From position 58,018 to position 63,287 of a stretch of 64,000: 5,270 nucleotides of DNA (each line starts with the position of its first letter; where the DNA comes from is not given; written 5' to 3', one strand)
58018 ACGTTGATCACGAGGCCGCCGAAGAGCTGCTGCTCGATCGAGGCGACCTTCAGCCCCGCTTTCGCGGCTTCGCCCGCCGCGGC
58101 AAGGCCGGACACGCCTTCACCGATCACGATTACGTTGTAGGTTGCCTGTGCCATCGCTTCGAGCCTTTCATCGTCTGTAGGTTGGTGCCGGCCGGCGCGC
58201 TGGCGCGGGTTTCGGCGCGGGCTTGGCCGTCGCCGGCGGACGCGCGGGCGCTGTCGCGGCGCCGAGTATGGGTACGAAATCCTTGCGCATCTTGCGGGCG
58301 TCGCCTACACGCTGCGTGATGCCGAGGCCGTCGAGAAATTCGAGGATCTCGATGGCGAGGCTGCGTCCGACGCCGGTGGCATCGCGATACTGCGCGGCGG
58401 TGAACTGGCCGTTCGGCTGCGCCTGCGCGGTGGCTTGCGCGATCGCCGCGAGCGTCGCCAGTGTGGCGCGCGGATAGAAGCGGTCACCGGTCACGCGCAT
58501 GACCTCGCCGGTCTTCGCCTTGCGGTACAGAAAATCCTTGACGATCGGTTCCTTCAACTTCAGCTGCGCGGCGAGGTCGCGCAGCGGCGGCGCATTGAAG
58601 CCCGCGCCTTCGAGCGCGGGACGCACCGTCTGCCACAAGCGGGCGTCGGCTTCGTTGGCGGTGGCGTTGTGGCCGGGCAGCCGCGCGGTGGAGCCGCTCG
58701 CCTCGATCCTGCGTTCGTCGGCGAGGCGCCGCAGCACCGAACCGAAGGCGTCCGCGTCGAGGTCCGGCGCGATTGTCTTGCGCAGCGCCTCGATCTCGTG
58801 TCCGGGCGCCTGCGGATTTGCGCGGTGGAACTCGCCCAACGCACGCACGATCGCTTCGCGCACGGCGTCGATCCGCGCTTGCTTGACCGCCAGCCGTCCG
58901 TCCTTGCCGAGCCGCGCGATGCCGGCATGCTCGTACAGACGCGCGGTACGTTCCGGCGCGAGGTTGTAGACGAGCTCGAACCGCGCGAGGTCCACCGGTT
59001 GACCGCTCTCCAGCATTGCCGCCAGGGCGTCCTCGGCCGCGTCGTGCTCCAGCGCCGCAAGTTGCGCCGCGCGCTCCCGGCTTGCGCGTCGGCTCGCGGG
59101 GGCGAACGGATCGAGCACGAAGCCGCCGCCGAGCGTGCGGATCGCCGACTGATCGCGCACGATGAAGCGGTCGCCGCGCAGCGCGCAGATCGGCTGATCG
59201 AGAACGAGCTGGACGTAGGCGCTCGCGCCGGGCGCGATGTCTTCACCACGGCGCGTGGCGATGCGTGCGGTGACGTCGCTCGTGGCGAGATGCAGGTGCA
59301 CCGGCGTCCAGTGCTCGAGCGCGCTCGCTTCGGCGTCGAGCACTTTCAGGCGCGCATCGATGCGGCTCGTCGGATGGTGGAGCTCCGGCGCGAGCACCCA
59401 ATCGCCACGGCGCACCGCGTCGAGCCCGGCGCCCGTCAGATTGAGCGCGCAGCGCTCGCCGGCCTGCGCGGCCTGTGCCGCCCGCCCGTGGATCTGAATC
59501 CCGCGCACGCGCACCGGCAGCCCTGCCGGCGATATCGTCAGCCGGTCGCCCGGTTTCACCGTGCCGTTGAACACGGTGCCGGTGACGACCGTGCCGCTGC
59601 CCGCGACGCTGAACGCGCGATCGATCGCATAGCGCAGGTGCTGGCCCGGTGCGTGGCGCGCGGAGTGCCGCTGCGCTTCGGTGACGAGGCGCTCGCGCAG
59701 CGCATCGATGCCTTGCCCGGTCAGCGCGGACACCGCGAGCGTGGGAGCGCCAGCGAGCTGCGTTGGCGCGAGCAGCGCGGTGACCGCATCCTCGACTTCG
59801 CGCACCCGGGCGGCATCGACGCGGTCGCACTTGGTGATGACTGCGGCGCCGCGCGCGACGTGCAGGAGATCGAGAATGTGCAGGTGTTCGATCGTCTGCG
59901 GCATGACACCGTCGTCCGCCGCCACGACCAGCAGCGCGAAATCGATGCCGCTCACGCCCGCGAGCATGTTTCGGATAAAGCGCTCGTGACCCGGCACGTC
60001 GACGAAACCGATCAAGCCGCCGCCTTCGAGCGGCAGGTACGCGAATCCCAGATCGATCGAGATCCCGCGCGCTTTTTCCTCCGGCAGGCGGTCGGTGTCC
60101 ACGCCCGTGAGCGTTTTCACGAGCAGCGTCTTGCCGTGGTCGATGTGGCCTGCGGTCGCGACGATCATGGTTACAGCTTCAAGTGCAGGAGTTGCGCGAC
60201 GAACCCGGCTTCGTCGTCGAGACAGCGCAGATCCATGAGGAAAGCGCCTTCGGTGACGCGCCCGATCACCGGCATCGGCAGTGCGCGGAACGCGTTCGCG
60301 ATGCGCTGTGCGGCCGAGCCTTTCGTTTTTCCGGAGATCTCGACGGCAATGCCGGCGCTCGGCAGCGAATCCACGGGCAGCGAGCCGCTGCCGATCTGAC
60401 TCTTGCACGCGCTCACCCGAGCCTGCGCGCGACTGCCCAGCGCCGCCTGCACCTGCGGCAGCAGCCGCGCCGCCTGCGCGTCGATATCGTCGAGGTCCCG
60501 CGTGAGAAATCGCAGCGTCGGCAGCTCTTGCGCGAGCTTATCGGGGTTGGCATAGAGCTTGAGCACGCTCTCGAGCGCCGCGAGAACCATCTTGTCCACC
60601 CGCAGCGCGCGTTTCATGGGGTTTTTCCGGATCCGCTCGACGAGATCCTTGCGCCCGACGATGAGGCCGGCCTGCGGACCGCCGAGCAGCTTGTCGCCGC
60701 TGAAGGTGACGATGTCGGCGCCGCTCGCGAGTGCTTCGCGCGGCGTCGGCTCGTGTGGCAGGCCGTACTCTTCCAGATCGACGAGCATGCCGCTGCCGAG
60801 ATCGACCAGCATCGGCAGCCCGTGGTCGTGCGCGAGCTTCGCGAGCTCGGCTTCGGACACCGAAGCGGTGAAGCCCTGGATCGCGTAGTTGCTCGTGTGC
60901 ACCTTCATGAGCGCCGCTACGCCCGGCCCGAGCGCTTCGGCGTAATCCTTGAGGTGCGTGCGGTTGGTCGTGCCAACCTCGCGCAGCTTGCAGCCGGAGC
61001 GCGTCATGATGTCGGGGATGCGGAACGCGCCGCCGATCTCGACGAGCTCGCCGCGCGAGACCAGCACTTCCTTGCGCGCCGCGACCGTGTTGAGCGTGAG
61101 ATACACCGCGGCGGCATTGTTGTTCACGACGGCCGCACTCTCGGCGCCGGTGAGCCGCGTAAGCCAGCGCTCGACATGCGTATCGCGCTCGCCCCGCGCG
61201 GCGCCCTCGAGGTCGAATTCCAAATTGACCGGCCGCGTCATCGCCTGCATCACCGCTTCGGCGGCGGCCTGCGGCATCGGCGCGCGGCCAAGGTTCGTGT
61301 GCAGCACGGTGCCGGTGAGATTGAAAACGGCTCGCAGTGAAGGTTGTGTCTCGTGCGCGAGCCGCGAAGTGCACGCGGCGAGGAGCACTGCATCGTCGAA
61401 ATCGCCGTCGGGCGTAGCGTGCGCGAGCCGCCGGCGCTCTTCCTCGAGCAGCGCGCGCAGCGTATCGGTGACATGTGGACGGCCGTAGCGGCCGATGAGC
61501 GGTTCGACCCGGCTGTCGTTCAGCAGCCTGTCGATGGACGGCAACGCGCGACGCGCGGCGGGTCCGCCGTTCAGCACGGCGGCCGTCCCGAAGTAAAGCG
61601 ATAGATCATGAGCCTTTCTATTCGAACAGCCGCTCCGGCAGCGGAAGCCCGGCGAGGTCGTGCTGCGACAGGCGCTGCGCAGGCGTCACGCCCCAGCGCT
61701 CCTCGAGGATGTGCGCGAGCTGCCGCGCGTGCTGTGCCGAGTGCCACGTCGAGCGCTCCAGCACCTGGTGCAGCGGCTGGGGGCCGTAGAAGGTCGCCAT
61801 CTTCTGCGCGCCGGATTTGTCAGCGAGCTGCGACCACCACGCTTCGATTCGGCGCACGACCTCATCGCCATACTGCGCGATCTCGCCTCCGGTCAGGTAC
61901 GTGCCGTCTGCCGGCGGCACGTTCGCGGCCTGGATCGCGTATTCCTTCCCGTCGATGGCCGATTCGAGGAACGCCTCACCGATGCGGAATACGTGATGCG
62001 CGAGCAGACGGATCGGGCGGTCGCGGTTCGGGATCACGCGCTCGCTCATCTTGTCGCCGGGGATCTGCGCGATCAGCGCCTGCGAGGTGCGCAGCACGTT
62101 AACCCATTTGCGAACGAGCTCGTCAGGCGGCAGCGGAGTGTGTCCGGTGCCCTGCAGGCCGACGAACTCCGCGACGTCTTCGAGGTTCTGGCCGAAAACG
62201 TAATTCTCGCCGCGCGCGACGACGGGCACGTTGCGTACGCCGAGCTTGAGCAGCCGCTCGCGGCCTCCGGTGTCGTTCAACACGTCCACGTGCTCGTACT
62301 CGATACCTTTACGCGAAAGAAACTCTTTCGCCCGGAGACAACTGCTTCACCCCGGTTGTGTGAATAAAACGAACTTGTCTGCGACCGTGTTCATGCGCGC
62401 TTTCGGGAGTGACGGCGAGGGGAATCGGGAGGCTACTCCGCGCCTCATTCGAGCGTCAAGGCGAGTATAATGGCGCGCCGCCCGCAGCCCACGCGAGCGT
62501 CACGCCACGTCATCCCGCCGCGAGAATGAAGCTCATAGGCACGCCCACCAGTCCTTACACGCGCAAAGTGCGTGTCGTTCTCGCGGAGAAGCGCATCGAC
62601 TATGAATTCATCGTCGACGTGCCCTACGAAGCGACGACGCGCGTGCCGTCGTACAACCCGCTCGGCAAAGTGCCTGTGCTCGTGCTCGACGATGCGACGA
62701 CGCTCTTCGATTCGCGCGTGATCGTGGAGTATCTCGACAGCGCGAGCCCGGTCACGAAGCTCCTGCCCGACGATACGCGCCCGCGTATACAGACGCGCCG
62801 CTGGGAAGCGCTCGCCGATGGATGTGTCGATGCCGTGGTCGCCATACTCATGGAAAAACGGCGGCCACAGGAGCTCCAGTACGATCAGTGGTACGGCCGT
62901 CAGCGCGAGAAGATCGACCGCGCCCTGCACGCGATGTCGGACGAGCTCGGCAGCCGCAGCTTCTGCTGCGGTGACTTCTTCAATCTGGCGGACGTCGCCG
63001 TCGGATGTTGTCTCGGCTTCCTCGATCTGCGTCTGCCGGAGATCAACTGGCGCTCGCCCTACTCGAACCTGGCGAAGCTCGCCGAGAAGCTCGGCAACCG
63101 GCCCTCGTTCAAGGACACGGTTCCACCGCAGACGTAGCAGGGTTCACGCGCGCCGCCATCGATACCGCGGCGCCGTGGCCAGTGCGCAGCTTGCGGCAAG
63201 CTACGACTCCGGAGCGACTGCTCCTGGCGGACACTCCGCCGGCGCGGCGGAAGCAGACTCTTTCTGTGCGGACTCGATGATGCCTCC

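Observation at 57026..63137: Compact selenocysteine island whose only visible client is a redox fusion protein, not formate dehydrogenase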

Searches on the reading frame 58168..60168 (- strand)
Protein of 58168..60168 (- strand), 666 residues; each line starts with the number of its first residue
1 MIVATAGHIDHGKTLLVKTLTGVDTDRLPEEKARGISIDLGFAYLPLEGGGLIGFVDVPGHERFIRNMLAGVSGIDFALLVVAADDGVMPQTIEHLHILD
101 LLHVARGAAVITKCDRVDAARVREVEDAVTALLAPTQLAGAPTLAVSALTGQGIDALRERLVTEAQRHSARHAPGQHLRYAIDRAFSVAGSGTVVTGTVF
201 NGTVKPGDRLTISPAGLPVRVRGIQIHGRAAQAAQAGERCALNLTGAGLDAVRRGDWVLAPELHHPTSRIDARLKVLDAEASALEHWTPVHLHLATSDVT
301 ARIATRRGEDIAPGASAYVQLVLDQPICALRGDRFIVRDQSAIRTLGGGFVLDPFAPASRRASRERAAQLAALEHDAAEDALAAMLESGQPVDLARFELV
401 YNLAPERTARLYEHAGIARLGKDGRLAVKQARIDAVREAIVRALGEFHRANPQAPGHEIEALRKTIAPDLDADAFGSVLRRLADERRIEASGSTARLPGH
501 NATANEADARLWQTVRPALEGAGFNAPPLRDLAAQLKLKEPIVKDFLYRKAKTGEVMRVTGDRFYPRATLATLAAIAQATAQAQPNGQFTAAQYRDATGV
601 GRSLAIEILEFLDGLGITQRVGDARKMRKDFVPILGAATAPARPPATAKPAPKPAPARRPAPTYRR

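Call 7: search_protein_families(library=ncbifam, proteins=[window:58168-60168:-], max_evalue=0.001)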
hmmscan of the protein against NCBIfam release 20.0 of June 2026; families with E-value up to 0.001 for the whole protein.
window:58168-60168:- (666 aa): 33 families (the best 25 are shown)
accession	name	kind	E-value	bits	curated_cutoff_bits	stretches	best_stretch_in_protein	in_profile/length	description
TIGR00475.1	selB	equivalog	1.1e-133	447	242.25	1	1-628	1-580/581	selenocysteine-specific translation elongation factor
NF009373.0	PRK12736.1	subfamily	1.9e-40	138.9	452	1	3-352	15-390/394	elongation factor Tu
NF008969.0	PRK12317.1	subfamily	5.1e-40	137.3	502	1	26-305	61-354/426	elongation factor 1-alpha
NF009372.0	PRK12735.1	subfamily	3.9e-38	131.3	479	1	3-351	15-391/396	elongation factor Tu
NF000766.0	PRK00049.1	subfamily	4.2e-38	131.2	449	1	3-352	15-392/396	elongation factor Tu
TIGR00485.1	EF-Tu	equivalog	7.1e-38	130.4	522.4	1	3-351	15-389/394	elongation factor Tu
TIGR03680.1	eif2g_arch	equivalog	2.3e-36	125.9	514.5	2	53-217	83-253/407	translation initiation factor IF-2 subunit gamma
NF003077.0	PRK04000.1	equivalog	2.1e-35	122.7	315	2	53-214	87-255/412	translation initiation factor IF-2 subunit gamma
TIGR00483.1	EF-1_alpha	equivalog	2.8e-30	105.1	540.1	1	26-303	61-353/427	translation elongation factor EF-1 subunit alpha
TIGR00487.1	IF-2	equivalog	1.9e-23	83.1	424.4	1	2-215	89-299/587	translation initiation factor IF-2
TIGR02034.1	CysN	subfamily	2.1e-23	83.1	336.1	1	26-305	56-342/406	sulfate adenylyltransferase, large subunit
NF004035.0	PRK05506.1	subfamily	3.8e-22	78.3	715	1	25-305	79-366/632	bifunctional sulfate adenylyltransferase subunit 1/adenylylsulfate kinase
NF003478.0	PRK05124.1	equivalog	3.4e-21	75.4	590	1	26-304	83-368/475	sulfate adenylyltransferase subunit CysN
TIGR01393.1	lepA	equivalog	9.8e-12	44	533.9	1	8-229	11-241/595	translation elongation factor 4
NF003078.0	PRK04004.1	equivalog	1.6e-10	40.2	468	1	2-121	13-145/598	translation initiation factor IF-2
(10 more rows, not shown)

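Call 8: search_protein_families(library=pfam, proteins=[window:58168-60168:-], max_evalue=0.001)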
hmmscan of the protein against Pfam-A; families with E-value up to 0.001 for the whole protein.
window:58168-60168:- (666 aa): 7 families
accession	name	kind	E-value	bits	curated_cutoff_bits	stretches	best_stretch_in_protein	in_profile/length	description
PF00009.33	GTP_EFTU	-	8.5e-34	117.2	26.5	1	2-165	5-186/188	Elongation factor Tu GTP binding domain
PF25461.1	Beta-barrel_SelB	-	6.2e-25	87.8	27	1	273-358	3-80/80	Selenocysteine-specific elongation factor, beta-barrel domain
PF03144.31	GTP_EFTU_D2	-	1.5e-13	51.4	30.3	1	192-258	1-72/73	Elongation factor Tu domain 2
PF09107.17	SelB-wing_3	-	7e-13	48.3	23.2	1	584-626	4-46/47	Elongation factor SelB, winged helix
PF09106.17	SelB-wing_2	-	1.1e-08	35.5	22.3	1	442-495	2-55/57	Elongation factor SelB, winged helix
PF21214.3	SelB_WH_2nd_bact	-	9.2e-06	25.9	27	1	506-565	3-59/59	Selenocysteine-specific elongation factor, winged helix domain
PF03143.23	GTP_EFTU_D3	-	0.00052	20.7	27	0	266-351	4-102/106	Elongation factor Tu C-terminal domain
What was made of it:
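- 58168..60168 (-): selB, the Sec-specific elongation factor, with C-terminal winged-helix SECIS-binding domains. Pfam SelB-wing_2, SelB-wing_3 and Beta-barrel_SelB (calls 7, 8).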

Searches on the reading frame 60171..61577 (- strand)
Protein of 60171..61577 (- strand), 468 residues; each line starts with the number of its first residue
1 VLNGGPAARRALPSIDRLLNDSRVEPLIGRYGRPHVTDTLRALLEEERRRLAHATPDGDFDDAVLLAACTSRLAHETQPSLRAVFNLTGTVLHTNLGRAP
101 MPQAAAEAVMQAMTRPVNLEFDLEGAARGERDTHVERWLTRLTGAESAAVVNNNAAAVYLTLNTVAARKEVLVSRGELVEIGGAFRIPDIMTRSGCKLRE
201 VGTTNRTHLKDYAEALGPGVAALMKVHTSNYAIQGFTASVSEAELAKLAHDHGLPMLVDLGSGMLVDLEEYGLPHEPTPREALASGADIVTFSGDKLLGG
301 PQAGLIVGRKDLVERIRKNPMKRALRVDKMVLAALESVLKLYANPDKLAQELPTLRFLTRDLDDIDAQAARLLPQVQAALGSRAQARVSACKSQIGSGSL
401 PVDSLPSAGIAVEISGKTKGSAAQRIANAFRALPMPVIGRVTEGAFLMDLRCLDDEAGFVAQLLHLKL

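Call 7: search_protein_families(library=ncbifam, proteins=[window:60171-61577:-], max_evalue=0.001)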
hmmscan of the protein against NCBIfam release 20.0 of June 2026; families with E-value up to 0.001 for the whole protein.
window:60171-61577:- (468 aa): 7 families
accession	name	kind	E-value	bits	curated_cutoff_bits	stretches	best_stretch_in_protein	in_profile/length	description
TIGR00474.1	selA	equivalog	1.2e-179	597.9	267.9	1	10-458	2-447/455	L-seryl-tRNA(Sec) selenium transferase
TIGR01437.1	selA_rel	subfamily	1.3e-22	80.3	385.3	1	147-371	78-288/363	DgaE family pyridoxal phosphate-dependent ammonia lyase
NF047797.1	glminPNH3LysDgaE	equivalog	3.1e-15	56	600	1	147-372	80-288/367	D-glucosaminate-6-phosphate ammonia lyase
TIGR03576.1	pyridox_MJ0158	hypoth_equivalog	9.1e-14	51.4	304.45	1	244-367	159-275/346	TIGR03576 family pyridoxal phosphate-dependent enzyme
NF005695.0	PRK07503.1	equivalog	0.00022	20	666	1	135-323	70-241/403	methionine gamma-lyase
NF005872.0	PRK07812.1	equivalog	0.00039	19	703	1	134-302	76-225/439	bifunctional o-acetylhomoserine/o-acetylserine sulfhydrylase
NF043007.1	CysBLyMetC_Staph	equivalog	0.00081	18.4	700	0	120-308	42-207/378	cystathionine beta-lyase MetC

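Call 8: search_protein_families(library=pfam, proteins=[window:60171-61577:-], max_evalue=0.001)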
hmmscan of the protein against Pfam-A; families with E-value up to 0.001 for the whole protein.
window:60171-61577:- (468 aa): 3 families
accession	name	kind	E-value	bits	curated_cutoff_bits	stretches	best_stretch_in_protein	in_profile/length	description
PF03841.19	SelA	-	2.9e-163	543.6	22.8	1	84-453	1-366/367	L-seryl-tRNA selenium transferase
PF12390.13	Se-cys_synth_N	-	2.1e-11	44.2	22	1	9-48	1-40/40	Selenocysteine synthase N terminal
PF00266.25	Aminotran_5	-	0.00034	20.2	21.5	1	155-318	76-223/371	Aminotransferase class-V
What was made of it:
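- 60171..61577 (-): selA, L-seryl-tRNA(Sec) selenium transferase. Pfam SelA 543.6 bits (calls 7, 8).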

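Call 9: find_encoding_contigs(protein=window:60171-61577:-, flank=10000, max_places=10)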
Protein window:60171-61577:- (468 aa): 2 contigs read that carry it; 2 places shown.
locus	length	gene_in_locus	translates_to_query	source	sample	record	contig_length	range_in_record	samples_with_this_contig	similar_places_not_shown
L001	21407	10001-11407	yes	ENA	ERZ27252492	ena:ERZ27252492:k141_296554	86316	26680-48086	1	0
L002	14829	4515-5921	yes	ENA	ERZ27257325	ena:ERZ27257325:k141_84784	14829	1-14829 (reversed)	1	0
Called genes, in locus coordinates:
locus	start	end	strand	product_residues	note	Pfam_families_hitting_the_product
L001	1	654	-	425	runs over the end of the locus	PF07992:Pyr_redox_2, PF21706:FCSD_central, PF09242:FCSD-flav_bind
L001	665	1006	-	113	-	PF13442:Cytochrome_CBB3 (weak)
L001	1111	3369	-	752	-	PF02861:Clp_N, PF13191:AAA_16, PF00004:AAA, PF17871:AAA_lid_9, PF00004:AAA, PF07724:AAA_2, PF07728:AAA_5, PF10431:ClpB_D2-small, +10 more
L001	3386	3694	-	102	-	PF02617:ClpS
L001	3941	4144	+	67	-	PF00313:CSD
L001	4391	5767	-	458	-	-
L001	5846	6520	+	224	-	PF00849:PseudoU_synth_2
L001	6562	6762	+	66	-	-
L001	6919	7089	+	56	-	-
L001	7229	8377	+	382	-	PF02540:NAD_synthase (weak), PF03054:tRNA_Me_trans, PF20259:tRNA_Me_trans_M, PF20258:tRNA_Me_trans_C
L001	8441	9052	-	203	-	PF02798:GST_N, PF13417:GST_N_3, PF13409:GST_N_2, PF00043:GST_C (weak), PF13410:GST_C_2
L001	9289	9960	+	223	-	PF12867:DinB_2 (weak)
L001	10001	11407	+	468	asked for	PF12390:Se-cys_synth_N, PF03841:SelA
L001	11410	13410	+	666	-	PF00009:GTP_EFTU, PF03144:GTP_EFTU_D2, PF25461:Beta-barrel_SelB, PF09106:WHD_2nd_SelB, PF09107:WHD_3rd_SelB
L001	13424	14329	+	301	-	PF01266:DAO (faint), PF01946:Thi4 (faint), PF07992:Pyr_redox_2, PF13738:Pyr_redox_3, PF00070:Pyr_redox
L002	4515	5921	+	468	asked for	PF12390:Se-cys_synth_N, PF03841:SelA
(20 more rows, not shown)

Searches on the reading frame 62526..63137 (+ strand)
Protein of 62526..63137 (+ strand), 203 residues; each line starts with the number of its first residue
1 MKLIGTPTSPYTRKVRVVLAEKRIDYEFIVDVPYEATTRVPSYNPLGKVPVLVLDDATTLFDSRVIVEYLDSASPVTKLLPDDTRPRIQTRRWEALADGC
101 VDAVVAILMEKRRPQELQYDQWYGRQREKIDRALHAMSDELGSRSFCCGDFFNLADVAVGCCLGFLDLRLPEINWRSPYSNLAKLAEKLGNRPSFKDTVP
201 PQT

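Call 7: search_protein_families(library=ncbifam, proteins=[window:62526-63137:+], max_evalue=0.001)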
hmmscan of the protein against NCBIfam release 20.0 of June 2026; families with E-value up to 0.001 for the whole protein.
window:62526-63137:+ (203 aa): 9 families
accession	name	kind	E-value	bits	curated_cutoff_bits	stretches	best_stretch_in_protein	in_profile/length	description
NF007682.0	PRK10357.1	equivalog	9.6e-57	191.8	181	1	1-202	1-201/202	glutathione S-transferase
NF050814.1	FtsZBindFzlA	equivalog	2.3e-22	79.9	300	1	6-196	10-207/228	FtsZ-binding protein FzlA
TIGR01262.1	maiA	equivalog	2.5e-16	59.9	171.05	1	12-199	11-203/211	maleylacetoacetate isomerase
NF007016.1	PRK09481.1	equivalog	1.6e-11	44.1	314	1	1-174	11-172/209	stringent starvation protein SspA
NF007831.0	PRK10542.1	equivalog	5e-10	39.3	198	1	42-197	45-193/201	glutathione transferase GstA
NF011693.0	PRK15113.1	equivalog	5.2e-06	26.3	150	1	8-96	15-108/214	glutathione transferase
NF049950.1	IsopEpoxGlthnTfaseIsoI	equivalog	2.5e-05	24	300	0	9-71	17-75/238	iIsoprene-epoxide--glutathione S-transferase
NF051846.1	ManIsomPseudo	equivalog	0.00043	19.3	600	1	49-134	266-348/401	D-mannose isomerase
NF007702.0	PRK10387.1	equivalog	0.00046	20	133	1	10-89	10-87/215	glutaredoxin 2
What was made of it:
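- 62526..63137 (+): Divergently transcribed YibF-type glutathione S-transferase. NF007682 191.8 bits (cut-off 181) (call 7).
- Checked: The divergent GST at 62526-63137 (+) scores above the YibF equivalog cut-off (NF007682, 191.8 against 181; call 7).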

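Call 8: search_protein_families(library=pfam, proteins=[window:62526-63137:+], max_evalue=0.001)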
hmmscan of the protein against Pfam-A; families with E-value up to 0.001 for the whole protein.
window:62526-63137:+ (203 aa): 5 families
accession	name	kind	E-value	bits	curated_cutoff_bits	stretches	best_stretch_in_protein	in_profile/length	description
PF13409.12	GST_N_2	-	1.2e-18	67.9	25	1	8-72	1-69/70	Glutathione S-transferase, N-terminal domain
PF13417.12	GST_N_3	-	2.1e-18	66.9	22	1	3-75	1-72/75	Glutathione S-transferase, N-terminal domain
PF13410.11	GST_C_2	-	4.4e-13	49.6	24.9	1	120-183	1-64/69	Glutathione S-transferase, C-terminal domain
PF02798.26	GST_N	-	8.1e-10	39.3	20.9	1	1-71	3-75/76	Glutathione S-transferase, N-terminal domain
PF00043.30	GST_C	-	1.7e-05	25.4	20.7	1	105-193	10-93/93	Glutathione S-transferase, C-terminal domain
